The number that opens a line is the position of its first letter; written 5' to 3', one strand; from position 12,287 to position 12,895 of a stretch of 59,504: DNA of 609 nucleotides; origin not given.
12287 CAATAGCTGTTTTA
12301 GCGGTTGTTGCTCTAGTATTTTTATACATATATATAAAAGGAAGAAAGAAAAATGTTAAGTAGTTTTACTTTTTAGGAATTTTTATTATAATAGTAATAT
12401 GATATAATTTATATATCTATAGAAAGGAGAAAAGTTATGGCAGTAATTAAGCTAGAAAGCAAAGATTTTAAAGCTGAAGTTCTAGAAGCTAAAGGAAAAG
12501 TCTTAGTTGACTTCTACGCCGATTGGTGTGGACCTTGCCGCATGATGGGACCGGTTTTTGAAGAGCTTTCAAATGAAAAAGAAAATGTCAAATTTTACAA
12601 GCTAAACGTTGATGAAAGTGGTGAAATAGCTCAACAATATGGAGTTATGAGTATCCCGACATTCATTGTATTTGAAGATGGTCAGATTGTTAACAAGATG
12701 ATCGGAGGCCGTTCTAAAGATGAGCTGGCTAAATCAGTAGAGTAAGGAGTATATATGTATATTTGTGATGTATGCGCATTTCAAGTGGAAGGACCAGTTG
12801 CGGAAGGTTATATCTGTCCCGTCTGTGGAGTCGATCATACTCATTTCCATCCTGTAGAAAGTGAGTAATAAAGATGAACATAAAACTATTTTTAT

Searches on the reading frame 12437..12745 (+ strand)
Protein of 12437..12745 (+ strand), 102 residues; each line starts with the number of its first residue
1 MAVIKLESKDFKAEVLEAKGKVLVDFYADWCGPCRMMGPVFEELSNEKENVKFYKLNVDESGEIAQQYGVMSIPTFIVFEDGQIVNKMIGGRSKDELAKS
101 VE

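Call 7: search_protein_families(library=pfam, proteins=[window:12437-12745:+], max_evalue=0.001)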
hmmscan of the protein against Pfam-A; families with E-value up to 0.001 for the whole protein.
window:12437-12745:+ (102 aa): 9 families
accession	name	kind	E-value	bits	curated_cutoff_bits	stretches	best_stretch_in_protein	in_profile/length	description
PF00085.26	Thioredoxin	-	7.9e-33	113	23.5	1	3-101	2-101/103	Thioredoxin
PF13098.12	Thioredoxin_2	-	9.4e-10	39.2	27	1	18-99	4-102/104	Thioredoxin-like domain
PF14595.12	Thioredoxin_9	-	3.6e-09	37.1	25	1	10-82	33-107/129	Thioredoxin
PF00578.27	AhpC-TSA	-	7.6e-07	29.5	26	0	9-60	16-69/124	AhpC/TSA family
PF08534.16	Redoxin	-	1.2e-06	28.8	26.6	0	18-52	27-64/148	Redoxin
PF13905.12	Thioredoxin_8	-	2.6e-06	28.1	27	0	50-81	59-90/94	Thioredoxin-like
PF13899.12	Thioredoxin_7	-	8e-05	23.1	27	1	12-60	10-62/83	Thioredoxin-like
PF04756.19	OST3_OST6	-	9.5e-05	22.4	27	1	31-81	46-104/294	OST3 / OST6 family, transporter family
PF13192.12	Thioredoxin_3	-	0.00015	22.2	24.8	1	31-83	10-58/76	Thioredoxin domain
